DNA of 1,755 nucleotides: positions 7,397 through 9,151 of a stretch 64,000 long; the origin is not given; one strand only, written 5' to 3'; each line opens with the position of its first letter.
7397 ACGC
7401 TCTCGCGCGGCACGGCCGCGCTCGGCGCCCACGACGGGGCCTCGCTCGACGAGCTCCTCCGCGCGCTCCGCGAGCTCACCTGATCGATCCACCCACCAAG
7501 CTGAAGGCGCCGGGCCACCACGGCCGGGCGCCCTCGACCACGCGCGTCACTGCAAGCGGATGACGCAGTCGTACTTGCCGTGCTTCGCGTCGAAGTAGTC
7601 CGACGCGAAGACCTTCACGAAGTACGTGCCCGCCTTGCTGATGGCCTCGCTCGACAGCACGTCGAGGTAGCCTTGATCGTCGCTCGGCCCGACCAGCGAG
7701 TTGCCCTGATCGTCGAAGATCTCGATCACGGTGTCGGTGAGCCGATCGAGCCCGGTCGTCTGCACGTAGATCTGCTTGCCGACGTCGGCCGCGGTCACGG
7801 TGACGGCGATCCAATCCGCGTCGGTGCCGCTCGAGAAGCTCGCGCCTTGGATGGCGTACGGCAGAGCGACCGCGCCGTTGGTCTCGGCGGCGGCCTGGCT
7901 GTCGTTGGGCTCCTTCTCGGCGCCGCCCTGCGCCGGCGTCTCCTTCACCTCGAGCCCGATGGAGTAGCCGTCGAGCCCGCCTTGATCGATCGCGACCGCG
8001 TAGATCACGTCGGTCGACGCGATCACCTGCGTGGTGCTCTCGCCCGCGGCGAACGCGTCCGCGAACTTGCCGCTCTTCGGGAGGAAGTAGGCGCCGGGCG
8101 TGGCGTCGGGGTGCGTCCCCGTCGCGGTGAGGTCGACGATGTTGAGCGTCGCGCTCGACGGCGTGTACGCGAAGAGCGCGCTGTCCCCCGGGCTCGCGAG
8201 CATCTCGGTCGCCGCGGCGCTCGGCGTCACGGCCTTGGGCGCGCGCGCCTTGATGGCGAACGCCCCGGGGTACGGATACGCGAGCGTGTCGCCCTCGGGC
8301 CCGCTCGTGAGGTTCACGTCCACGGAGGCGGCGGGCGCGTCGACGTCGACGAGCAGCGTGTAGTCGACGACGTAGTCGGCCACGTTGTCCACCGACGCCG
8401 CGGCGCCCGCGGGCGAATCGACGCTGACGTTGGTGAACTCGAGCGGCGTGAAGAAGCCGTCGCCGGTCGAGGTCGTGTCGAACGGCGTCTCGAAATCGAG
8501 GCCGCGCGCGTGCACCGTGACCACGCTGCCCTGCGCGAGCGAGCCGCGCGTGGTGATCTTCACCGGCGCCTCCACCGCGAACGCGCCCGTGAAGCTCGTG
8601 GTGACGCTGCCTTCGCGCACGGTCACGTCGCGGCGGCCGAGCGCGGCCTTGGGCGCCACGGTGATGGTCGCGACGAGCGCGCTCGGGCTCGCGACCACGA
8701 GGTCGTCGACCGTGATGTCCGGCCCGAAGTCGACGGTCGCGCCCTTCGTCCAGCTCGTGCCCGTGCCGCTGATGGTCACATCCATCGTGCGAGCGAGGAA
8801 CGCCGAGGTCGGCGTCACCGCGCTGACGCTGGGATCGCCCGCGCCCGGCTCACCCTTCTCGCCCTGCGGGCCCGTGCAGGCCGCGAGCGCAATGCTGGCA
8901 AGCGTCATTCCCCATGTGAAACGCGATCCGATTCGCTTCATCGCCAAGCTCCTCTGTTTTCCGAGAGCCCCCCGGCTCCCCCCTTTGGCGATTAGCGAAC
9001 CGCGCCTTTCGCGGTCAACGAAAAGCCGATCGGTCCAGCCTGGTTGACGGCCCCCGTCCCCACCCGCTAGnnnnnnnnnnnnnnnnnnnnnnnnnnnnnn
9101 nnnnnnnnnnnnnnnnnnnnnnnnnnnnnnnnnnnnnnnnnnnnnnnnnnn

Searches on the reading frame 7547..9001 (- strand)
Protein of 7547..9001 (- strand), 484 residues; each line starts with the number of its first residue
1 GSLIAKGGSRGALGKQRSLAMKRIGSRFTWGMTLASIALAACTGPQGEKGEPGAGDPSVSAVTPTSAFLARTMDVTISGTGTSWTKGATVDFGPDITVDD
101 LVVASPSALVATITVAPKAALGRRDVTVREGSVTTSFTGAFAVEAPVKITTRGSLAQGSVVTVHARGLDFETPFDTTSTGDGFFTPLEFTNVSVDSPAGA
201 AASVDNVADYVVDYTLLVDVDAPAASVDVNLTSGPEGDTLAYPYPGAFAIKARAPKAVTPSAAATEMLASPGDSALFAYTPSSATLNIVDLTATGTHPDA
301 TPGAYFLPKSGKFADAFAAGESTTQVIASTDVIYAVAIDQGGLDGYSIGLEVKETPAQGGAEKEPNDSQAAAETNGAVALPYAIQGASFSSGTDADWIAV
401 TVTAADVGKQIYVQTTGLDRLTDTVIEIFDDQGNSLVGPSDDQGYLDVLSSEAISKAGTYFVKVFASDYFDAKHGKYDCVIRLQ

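Call 15: search_protein_families(library=pfam, proteins=[window:7547-9001:-], max_evalue=0.01)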
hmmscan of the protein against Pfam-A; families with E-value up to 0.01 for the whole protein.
window:7547-9001:- (484 aa): 1 family
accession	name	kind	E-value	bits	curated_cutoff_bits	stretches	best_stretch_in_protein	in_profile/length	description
PF09099.16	Qn_am_d_aIII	-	0.00012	22.8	22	1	57-128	2-69/82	Quinohemoprotein amine dehydrogenase, alpha subunit domain III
